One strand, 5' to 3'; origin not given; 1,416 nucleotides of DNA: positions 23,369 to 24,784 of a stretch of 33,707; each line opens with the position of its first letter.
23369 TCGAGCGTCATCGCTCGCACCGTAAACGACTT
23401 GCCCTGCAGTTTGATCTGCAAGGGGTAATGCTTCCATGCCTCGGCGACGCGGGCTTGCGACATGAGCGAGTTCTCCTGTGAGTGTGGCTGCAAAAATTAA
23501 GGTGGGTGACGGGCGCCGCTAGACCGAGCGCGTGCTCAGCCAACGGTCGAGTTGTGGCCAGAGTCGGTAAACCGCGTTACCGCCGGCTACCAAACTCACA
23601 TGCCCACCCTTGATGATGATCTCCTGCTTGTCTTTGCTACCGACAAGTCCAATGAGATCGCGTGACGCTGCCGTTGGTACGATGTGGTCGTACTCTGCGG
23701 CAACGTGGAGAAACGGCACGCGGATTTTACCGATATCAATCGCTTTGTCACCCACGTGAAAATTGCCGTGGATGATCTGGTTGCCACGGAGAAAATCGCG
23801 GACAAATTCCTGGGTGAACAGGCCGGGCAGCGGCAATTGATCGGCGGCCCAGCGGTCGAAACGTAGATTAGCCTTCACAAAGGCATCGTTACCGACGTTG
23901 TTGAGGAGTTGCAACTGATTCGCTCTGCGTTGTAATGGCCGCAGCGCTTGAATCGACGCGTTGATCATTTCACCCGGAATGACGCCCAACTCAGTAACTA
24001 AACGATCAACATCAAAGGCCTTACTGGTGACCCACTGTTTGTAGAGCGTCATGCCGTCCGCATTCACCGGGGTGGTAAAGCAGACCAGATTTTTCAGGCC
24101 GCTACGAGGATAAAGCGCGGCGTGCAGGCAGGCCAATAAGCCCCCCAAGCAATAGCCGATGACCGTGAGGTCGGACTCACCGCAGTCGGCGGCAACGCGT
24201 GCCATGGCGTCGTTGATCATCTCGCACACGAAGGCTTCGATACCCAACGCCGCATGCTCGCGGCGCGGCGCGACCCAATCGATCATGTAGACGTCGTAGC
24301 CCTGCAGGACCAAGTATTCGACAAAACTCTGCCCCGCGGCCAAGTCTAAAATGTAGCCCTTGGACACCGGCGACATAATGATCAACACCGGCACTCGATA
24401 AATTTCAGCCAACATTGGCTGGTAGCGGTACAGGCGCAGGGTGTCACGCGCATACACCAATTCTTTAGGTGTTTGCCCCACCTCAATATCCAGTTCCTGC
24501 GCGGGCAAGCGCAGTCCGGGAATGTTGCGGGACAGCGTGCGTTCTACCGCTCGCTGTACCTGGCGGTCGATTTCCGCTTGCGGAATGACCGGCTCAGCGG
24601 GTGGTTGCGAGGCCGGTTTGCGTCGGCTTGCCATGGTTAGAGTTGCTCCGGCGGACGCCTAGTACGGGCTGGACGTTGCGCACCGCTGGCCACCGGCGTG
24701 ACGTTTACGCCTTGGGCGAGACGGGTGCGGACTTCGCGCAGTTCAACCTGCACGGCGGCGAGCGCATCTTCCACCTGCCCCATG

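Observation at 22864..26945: Bacillus-style (class IV-like) PHA synthase module in a high-GC genome: PadR regulator, phasin-like gene, hydrolase, short PhaR/E-like subunit, PhaC, GNAT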

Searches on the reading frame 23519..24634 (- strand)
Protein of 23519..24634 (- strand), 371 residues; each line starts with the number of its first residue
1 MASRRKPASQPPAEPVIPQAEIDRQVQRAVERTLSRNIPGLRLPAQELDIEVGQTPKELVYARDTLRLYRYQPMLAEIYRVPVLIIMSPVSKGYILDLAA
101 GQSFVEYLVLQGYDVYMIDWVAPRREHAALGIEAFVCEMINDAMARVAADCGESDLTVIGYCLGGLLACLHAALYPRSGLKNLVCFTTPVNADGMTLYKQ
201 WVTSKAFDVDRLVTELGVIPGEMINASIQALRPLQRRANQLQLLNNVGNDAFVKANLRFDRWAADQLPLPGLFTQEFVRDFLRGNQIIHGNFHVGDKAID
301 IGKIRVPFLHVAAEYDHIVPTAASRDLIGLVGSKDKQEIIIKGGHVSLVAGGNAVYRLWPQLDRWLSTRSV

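Call 3: search_protein_families(library=pfam, proteins=[window:23519-24634:-], max_evalue=0.01)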
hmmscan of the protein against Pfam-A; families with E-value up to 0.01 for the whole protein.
window:23519-24634:- (371 aa): 6 families
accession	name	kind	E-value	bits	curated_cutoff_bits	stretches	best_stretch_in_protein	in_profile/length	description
PF12146.15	Hydrolase_4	-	2.3e-12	47.2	27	1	101-344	20-230/239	Serine aminopeptidase, S33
PF00561.26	Abhydrolase_1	-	2.5e-12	47.4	25.8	1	104-348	19-241/245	alpha/beta hydrolase fold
PF07167.19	PhaC_N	-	2.9e-08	34.1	23.7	1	51-108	116-173/173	Poly-beta-hydroxybutyrate polymerase (PhaC) N-terminus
PF12697.13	Abhydrolase_6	-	6.9e-05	24.1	26.3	1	107-347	22-206/217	Alpha/beta hydrolase family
PF01738.24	DLH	-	0.00039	20.5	21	0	147-175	88-118/217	Dienelactone hydrolase family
PF11339.14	DUF3141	-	0.0094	15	29.7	0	254-324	246-317/582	Protein of unknown function (DUF3141)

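Call 4: search_protein_families(library=ncbifam, proteins=[window:23519-24634:-], max_evalue=0.01)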
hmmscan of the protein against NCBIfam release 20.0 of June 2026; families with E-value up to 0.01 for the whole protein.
window:23519-24634:- (371 aa): 8 families
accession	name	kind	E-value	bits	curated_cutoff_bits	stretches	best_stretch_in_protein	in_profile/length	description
TIGR01836.1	PHA_synth_III_C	subfamily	1.6e-83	280.6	365.3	1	46-369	28-350/350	class III poly(R)-hydroxyalkanoic acid synthase subunit PhaC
TIGR01838.1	PHA_synth_I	subfamily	1.4e-42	145.9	622.65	1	47-347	155-456/532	class I poly(R)-hydroxyalkanoic acid synthase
TIGR01839.1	PHA_synth_II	subfamily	2.3e-24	85.4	855.4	1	47-347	182-482/560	class II poly(R)-hydroxyalkanoic acid synthase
NF005898.0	PRK07868.1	equivalog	4.1e-22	77.8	925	1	25-368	7-360/994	acyl-CoA synthetase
TIGR03611.1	RutD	equivalog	6.5e-05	22.4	238.5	0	233-354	119-246/258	pyrimidine utilization protein D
TIGR01738.1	bioH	equivalog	0.00011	22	206.95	0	301-355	184-237/245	pimeloyl-ACP methyl ester esterase BioH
TIGR02427.1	protocat_pcaD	equivalog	0.0017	17.8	255.85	0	301-356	189-243/251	3-oxoadipate enol-lactonase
NF050089.1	i_nPHAscl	equivalog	0.0039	16.3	300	0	300-349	225-274/288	intracellular short-chain-length polyhydroxyalkanoate depolymerase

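Call 6: find_related_loci(query=window:23519-24634:-, collection=genome_contigs, flank=6000)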
Query window:23519-24634:- (371 aa) in genome_contigs; peptide patterns used: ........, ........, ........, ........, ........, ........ (x = any residue, [..] = any of these).
194 stretches matched a pattern; 92 encode a relative of the query (tblastn E <= 1e-3); the best 80 are kept; 80 distinct loci.
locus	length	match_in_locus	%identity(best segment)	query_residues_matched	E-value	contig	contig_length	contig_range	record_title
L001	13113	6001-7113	98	1-371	0e+0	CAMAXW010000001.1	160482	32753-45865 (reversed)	MAG: Klebsiella pneumoniae isolate MH-08apr19-131 genome assembly, contig: MH-08apr19-C110, whole genome shotgun sequenc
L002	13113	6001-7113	91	1-371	0e+0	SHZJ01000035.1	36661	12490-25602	MAG: Gammaproteobacteria bacterium isolate Baikal-deep-G146 BACOMB-C4905, whole genome shotgun sequence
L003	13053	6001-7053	83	17-367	0e+0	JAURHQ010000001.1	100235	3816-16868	MAG: Gammaproteobacteria bacterium isolate SFB_657D_100_21 NODE_1_length_100235_cov_3.219632, whole genome shotgun seque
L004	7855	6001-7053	83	17-367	0e+0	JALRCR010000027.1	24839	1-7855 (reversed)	MAG: Gammaproteobacteria bacterium isolate HTM.54 NODE_27_length_24839_cov_5.980292, whole genome shotgun sequence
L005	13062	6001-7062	82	17-371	0e+0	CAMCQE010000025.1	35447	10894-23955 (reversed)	MAG: Klebsiella pneumoniae isolate MaE-04nov19-357 genome assembly, contig: MaE-04nov19-C1228, whole genome shotgun sequ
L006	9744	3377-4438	81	17-371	0e+0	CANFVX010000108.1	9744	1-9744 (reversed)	MAG: Gammaproteobacteria bacterium isolate Jr-16oct17-58 genome assembly, contig: Jr-16oct17-C13389, whole genome shotgu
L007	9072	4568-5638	81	17-371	0e+0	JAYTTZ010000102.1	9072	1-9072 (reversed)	MAG: Gammaproteobacteria bacterium isolate GFS_5469 GFS_5469_101, whole genome shotgun sequence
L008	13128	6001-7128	72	1-371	0e+0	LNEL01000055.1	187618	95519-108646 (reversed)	MAG: Gammaproteobacteria bacterium Ga0077536 Ga0077536_144.1, whole genome shotgun sequence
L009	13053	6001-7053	75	21-371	0e+0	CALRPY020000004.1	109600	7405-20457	MAG: Hydrogenophaga intermedia isolate JJ-CU23-05-3-mx-bin502 genome assembly, contig: JJ-NR103-41-C97, whole genome sho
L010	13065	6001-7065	74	17-371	0e+0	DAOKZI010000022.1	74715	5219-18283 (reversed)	MAG TPA_asm: Gammaproteobacteria bacterium isolate AMR_MDS_0046 NODE_222_length_74715_cov_15.023480, whole genome shotgu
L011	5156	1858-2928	74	17-371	0e+0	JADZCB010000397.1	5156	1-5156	MAG: Gammaproteobacteria bacterium isolate SJ706 c_000001189196, whole genome shotgun sequence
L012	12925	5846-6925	67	6-371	3e-175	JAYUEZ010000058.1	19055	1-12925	MAG: Gammaproteobacteria bacterium isolate GFS_7618 GFS_7618_57, whole genome shotgun sequence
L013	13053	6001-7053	68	19-369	1e-173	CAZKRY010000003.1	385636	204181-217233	MAG TPA_asm: uncultured Klebsiella sp. isolate SRP237561_co1_356 genome assembly, contig: NODE_11_length_385636_cov_15.9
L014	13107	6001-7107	66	3-371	3e-173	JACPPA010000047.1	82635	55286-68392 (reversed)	MAG: Gammaproteobacteria bacterium isolate NC_groundwater_615_Pr5_B-0.1um_58_24 alan_book_18_scaffold_246569, whole geno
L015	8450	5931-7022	65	6-371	3e-173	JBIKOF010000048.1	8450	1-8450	MAG: Gammaproteobacteria bacterium isolate ME2014-10-16_3300042505_group5_bin97 Rohwer_bin2405_scaffold_6320_c1, whole g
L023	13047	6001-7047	53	22-371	8e-122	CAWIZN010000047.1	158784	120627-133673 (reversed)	MAG: uncultured Candidatus Rokubacteria bacterium isolate MFD00962.bin.2.184 genome assembly, contig: contig_43023, whol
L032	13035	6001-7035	48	26-371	1e-109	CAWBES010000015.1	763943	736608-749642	MAG: uncultured Alphaproteobacteria bacterium isolate MFD01223.bin.1.55 genome assembly, contig: contig_595, whole genom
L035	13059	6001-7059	48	19-371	1e-108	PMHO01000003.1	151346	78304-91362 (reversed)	MAG: Vulcanimicrobiota bacterium isolate palsa_1516 73.20120600_P2S.8_contig_235, whole genome shotgun sequence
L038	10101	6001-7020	47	31-371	5e-106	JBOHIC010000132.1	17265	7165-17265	MAG: Novosphingobium sp. isolate H1-B1_maxbin2.bin.230 k127_997498, whole genome shotgun sequence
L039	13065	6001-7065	43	18-371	7e-106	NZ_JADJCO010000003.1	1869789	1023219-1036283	MAG: Ottowia sp. isolate Aved_18-Q3-R54-62_BATAC.560 tig00373440-10-18686740, whole genome shotgun sequence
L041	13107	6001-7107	43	7-371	7e-105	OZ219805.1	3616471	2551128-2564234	MAG: Dehalococcoidia bacterium isolate c58c6e01-4a6e-4794-97be-e35f15c585e3 genome assembly, chromosome: 3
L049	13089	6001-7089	44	1-371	9e-103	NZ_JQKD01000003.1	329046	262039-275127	Xenophilus azovorans DSM 13620 Q392DRAFT_scaffold00002.2_C, whole genome shotgun sequence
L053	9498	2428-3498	42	12-371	9e-102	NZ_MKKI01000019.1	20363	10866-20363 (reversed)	Corynebacterium sp. CNJ-954 NODE_27_length_20363_cov_75.1777_ID_51, whole genome shotgun sequence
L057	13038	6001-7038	45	20-371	9e-105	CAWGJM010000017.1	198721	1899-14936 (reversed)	MAG: uncultured Alphaproteobacteria bacterium isolate MFD05841.bin.1.101 genome assembly, contig: contig_17201, whole ge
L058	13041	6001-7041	34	26-370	1e-72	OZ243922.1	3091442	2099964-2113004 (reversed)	MAG: Rubrobacteraceae bacterium isolate 35edc2d0-de0b-429e-bf63-eb75aed4fed9 genome assembly, chromosome: 1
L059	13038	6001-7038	34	28-371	4e-71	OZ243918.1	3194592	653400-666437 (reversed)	MAG: Rubrobacteraceae bacterium isolate 3ac2738e-1af9-4674-8f7c-d20449fb458a genome assembly, chromosome: 1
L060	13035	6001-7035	34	28-370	5e-71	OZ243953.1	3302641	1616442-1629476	MAG: Rubrobacteraceae bacterium isolate 395c1654-e67c-43c0-ba9f-15d46f209478 genome assembly, chromosome: 1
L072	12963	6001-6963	33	51-370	1e-64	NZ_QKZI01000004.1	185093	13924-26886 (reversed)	Psychrobacillus insolitus strain DSM 5 Ga0215656_104, whole genome shotgun sequence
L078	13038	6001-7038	36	22-370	2e-59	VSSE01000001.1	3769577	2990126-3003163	Rhodococcus opacus strain DSM 44188 tig00000001, whole genome shotgun sequence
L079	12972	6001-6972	29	49-371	3e-55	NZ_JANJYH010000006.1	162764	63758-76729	Haloarchaeobius sp. FL176 NODE_6_length_162764_cov_21.8003_ID_519, whole genome shotgun sequence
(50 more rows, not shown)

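Call 15: find_homologous_proteins(query=window:23519-24634:-, max_evalue=1e-10)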
Query window:23519-24634:- (371 aa): 2242 proteins with E <= 1e-10 among 8000 candidates; the best 120 are listed.
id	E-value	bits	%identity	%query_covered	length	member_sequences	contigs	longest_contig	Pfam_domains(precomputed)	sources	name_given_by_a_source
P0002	1.5e-243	825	98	100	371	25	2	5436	PF07167.20,PF00561.27,PF12146.16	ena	-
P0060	1.5e-210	717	84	96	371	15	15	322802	PF12697.14,PF07167.20,PF11339.15,PF00561.27,PF12146.16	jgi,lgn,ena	-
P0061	3.6e-206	702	82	96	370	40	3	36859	PF07167.20,PF00561.27,PF12146.16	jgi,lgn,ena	-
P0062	7.9e-204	695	81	96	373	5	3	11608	PF12697.14,PF07167.20,PF00561.27,PF12146.16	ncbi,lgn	-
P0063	2.5e-196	670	79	98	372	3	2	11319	PF12697.14,PF01738.25,PF07167.20,PF11339.15,PF00561.27,PF12146.16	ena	-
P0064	1.6e-186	638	75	96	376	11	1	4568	PF12697.14,PF07167.20,PF00561.27,PF12146.16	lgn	-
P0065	1.7e-186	638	73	100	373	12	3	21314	PF12697.14,PF07167.20,PF11339.15,PF00561.27,PF12146.16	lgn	-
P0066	6.5e-186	636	73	100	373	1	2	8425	PF12697.14,PF07167.20,PF00561.27,PF12146.16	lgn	-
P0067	4.0e-184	630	76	95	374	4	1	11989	PF12697.14,PF07167.20,PF00561.27,PF12146.16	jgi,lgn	-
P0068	4.5e-184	630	75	95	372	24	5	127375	PF07167.20,PF00561.27,PF12146.16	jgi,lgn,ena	-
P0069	1.0e-183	628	72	99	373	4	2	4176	PF12697.14,PF07167.20,PF00561.27,PF12146.16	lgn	-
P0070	1.2e-183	628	72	99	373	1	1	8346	PF07167.20,PF00561.27,PF12146.16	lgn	-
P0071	2.4e-183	627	73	99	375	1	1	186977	PF07167.20,PF00561.27,PF12146.16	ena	-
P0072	2.7e-183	627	72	100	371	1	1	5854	PF07167.20,PF00561.27,PF12146.16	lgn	-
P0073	3.4e-183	627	71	99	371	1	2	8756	PF07167.20,PF00561.27,PF12146.16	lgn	-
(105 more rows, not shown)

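Call 16: search_dna_similar(query=window:23519-24634:-, collection=plasmids, mode=protein, max_rows=40, rows=spread, max_evalue=1e-10)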
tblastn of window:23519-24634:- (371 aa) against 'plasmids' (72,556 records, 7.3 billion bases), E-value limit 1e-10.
Records with a match: 81; places in all: 90; records where one place covers at least 80% of the query: 73.
Best place of each record, by identity: <60% 81.
By first word of the organism name: Rhizobium 32; Sinorhizobium 7; Haloferax 5; Cupriavidus 3; Methylobacterium 3; Priestia 2; Salinigranum 2; Natrinema 2; Acinetobacter 2; Paracoccus 2; and 21 more.
By predicted mobility (MOB-suite, as given by PLSDB): non-mobilizable 38; conjugative 37; mobilizable 6.
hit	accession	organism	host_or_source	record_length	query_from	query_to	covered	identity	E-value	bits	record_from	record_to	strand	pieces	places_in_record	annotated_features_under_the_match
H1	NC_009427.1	Novosphingobium aromaticivorans DSM 12444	-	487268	2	371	100%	46.1%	8e-84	285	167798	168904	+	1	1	alpha/beta fold hydrolase | poly(R)-hydroxyalkanoic acid synthase subunit PhaE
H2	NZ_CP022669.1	Rhizobium leguminosarum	single cell,root nodules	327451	49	369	87%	34.4%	3e-43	167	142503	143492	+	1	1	phaC: class III poly(R)-hydroxyalkanoic acid synthase subunit PhaC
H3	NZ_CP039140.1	Haloferax mediterranei ATCC 33500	Cell culture,Spain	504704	21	370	94%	31.2%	4e-35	144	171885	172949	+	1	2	phaC: class III poly(R)-hydroxyalkanoic acid synthase subunit PhaC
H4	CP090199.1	Rhizobium leguminosarum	Trifolium ambiguum,Cell culture,nodule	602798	46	369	87%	33.5%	1e-38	154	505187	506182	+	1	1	phaC: class III poly(R)-hydroxyalkanoic acid synthase subunit PhaC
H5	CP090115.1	Rhizobium leguminosarum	Trifolium ambiguum,Cell culture,Plant ...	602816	46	369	87%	33.5%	1e-38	154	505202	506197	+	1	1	phaC: class III poly(R)-hydroxyalkanoic acid synthase subunit PhaC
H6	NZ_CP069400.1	Priestia megaterium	Homo sapiens,Pure culture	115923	47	370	87%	32.9%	2e-48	182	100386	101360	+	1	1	class III poly(R)-hydroxyalkanoic acid synthase subunit PhaC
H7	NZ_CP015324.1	Priestia filamentosa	plant,Cell culture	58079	20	370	95%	30.2%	8e-32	134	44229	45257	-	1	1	alpha/beta fold hydrolase | hypothetical protein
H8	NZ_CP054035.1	Rhizobium indicum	Pisum sativum l. (pea),Pure culture,Pea ...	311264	49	369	87%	32.6%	3e-40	159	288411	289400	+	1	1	phaC: class III poly(R)-hydroxyalkanoic acid synthase subunit PhaC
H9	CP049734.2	Rhizobium leguminosarum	Pisum sativum,Pisum sativum nodules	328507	49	369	87%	32.6%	3e-40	159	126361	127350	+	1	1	phaC: class III poly(R)-hydroxyalkanoic acid synthase subunit PhaC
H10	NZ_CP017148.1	Bosea vaviloviae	Vavilovia formosa,cell culture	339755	46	369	87%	32.0%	1e-37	151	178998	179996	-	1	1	phaC: class III poly(R)-hydroxyalkanoic acid synthase subunit PhaC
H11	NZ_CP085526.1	Sinorhizobium meliloti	Medicago,cell culture,lupulina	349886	49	369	87%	32.2%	5e-39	155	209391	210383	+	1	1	phaC: class III poly(R)-hydroxyalkanoic acid synthase subunit PhaC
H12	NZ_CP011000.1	Sinorhizobium meliloti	-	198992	49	369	87%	32.0%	3e-38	153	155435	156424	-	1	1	phaC: class III poly(R)-hydroxyalkanoic acid synthase subunit PhaC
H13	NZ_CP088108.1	Rhizobium ruizarguesonis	cell culture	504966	47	369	87%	31.7%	1e-34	142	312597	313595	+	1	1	alpha/beta fold hydrolase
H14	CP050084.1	Rhizobium leguminosarum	Trifolium pratense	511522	47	369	87%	31.7%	1e-34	142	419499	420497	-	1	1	alpha/beta fold hydrolase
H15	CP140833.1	Rhizobium ruizarguesonis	Trifolium pratense,whole organism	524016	47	369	87%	31.7%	1e-34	142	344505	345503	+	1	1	alpha/beta fold hydrolase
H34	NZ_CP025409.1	Paracoccus tegillarcae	Tegillarca granosa,single cell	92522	45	349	82%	25.8%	5e-14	81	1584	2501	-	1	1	phaC: class I poly(R)-hydroxyalkanoic acid synthase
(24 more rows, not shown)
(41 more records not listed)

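Call 17: search_solved_structures(query=window:23519-24634:-, max_evalue=0.001, show_alignments=1)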
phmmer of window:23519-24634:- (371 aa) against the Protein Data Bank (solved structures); distinct sequences matched with E-value up to 0.001: 5.
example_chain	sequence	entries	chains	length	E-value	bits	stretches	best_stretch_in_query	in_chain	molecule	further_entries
9knj_A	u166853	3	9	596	2.7e-24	89.1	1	44-351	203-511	PHA synthase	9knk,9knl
5xav_A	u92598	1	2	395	9.3e-19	70.8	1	54-347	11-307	Intracellular polyhydroxyalkanoate synthase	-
6k3c_A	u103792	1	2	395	4.5e-18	68.6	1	54-347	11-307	Intracellular polyhydroxyalkanoate synthase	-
5hz2_A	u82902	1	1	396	5.2e-17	65.1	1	51-348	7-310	Poly-beta-hydroxybutyrate polymerase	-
5t6o_A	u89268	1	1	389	7.8e-16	61.2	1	51-348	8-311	Poly-beta-hydroxybuterate polymerase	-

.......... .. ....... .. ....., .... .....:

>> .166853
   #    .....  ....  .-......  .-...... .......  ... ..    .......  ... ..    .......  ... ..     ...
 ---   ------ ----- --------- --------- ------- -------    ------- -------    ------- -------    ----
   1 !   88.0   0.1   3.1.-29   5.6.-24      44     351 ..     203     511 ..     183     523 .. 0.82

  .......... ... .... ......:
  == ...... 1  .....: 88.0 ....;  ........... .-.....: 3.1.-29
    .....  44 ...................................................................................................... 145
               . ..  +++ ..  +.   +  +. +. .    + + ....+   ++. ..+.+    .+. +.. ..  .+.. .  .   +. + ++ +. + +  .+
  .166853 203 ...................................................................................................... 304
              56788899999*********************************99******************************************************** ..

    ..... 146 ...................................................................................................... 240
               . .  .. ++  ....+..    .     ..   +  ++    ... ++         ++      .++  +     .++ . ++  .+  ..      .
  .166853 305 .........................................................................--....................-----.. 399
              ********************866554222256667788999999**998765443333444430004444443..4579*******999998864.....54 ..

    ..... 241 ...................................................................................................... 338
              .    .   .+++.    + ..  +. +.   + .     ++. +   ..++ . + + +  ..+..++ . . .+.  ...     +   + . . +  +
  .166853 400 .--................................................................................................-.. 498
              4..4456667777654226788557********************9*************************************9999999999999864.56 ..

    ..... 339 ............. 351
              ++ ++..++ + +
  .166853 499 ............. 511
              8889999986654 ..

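Call 18: get_annotated_region(hit=H1, flank=6000)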
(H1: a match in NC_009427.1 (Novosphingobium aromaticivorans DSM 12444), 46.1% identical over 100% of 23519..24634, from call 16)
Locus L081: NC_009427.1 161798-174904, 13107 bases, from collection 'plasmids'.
description: Novosphingobium aromaticivorans DSM 12444 plasmid pNL2, complete sequence
organism: Novosphingobium aromaticivorans DSM 12444 (NCBI taxid 279238)
taxonomy: Bacteria; Pseudomonadota; Alphaproteobacteria; Sphingomonadales; Sphingomonadaceae; Novosphingobium; Novosphingobium aromaticivorans; Novosphingobium aromaticivorans DSM 12444
host: -; source: -; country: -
typing (MOB-suite, as given by PLSDB): non-mobilizable; replicon rep_cluster_531,rep_cluster_545
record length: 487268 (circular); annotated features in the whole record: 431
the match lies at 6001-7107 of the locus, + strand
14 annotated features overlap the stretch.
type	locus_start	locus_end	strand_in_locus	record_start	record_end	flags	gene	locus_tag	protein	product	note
CDS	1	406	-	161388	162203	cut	-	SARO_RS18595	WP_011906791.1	glucose 1-dehydrogenase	-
CDS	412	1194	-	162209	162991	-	-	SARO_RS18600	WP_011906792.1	SDR family oxidoreductase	-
CDS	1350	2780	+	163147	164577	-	-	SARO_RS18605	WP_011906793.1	aromatic ring-hydroxylating dioxygenase subunit alpha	-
CDS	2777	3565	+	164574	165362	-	-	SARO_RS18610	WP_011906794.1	ThuA domain-containing protein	-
CDS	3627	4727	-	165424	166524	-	-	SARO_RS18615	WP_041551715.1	acyl-CoA dehydrogenase family protein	-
CDS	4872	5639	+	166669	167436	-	-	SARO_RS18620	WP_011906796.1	LuxR C-terminal-related transcriptional regulator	GO:0006355 - regulation of DNA-templated transcription [Evidence IEA]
CDS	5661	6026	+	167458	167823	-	-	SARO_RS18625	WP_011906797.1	poly(R)-hydroxyalkanoic acid synthase subunit PhaE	-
CDS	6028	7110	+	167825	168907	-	-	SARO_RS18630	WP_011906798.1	alpha/beta fold hydrolase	-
CDS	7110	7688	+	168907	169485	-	-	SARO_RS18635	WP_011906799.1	GNAT family N-acetyltransferase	-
CDS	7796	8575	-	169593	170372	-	-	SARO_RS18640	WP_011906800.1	alpha/beta fold hydrolase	-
CDS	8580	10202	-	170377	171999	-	-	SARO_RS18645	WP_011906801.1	GMC family oxidoreductase N-terminal domain-containing protein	-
CDS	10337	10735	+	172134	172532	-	-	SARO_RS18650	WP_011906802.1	OB-fold domain-containing protein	-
CDS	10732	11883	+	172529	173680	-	-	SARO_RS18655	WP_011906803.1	thiolase family protein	-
CDS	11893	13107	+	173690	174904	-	-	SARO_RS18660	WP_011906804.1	acyl-CoA dehydrogenase family protein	-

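Call 19: get_annotated_region(hit=H2, flank=4000)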
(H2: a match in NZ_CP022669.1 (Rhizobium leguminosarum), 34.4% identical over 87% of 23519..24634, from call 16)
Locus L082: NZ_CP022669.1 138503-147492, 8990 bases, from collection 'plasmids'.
description: Rhizobium leguminosarum bv. viciae strain BIHB 1217 plasmid pPR4, complete sequence
organism: Rhizobium leguminosarum (NCBI taxid 387)
taxonomy: Bacteria; Pseudomonadota; Alphaproteobacteria; Hyphomicrobiales; Rhizobiaceae; Rhizobium; Rhizobium leguminosarum
host: -; source: single cell,root nodules; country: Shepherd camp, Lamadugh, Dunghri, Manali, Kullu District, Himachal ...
typing (MOB-suite, as given by PLSDB): conjugative; replicon rep_cluster_471; relaxase MOBQ; mating-pair formation MPF_T
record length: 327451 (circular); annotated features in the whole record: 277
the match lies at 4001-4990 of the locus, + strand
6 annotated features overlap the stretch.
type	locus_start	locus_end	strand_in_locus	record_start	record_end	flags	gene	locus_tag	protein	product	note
CDS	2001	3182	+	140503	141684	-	-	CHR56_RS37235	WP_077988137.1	iron-containing alcohol dehydrogenase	-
CDS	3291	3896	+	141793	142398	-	-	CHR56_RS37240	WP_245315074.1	poly(R)-hydroxyalkanoic acid synthase subunit PhaE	-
CDS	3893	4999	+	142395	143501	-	phaC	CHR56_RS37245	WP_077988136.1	class III poly(R)-hydroxyalkanoic acid synthase subunit PhaC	-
CDS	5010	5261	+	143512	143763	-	-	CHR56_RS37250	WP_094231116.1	CoA-transferase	-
CDS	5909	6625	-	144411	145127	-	-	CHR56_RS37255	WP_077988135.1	NPP1 family protein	-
CDS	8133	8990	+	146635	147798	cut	-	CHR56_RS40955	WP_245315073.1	hypothetical protein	-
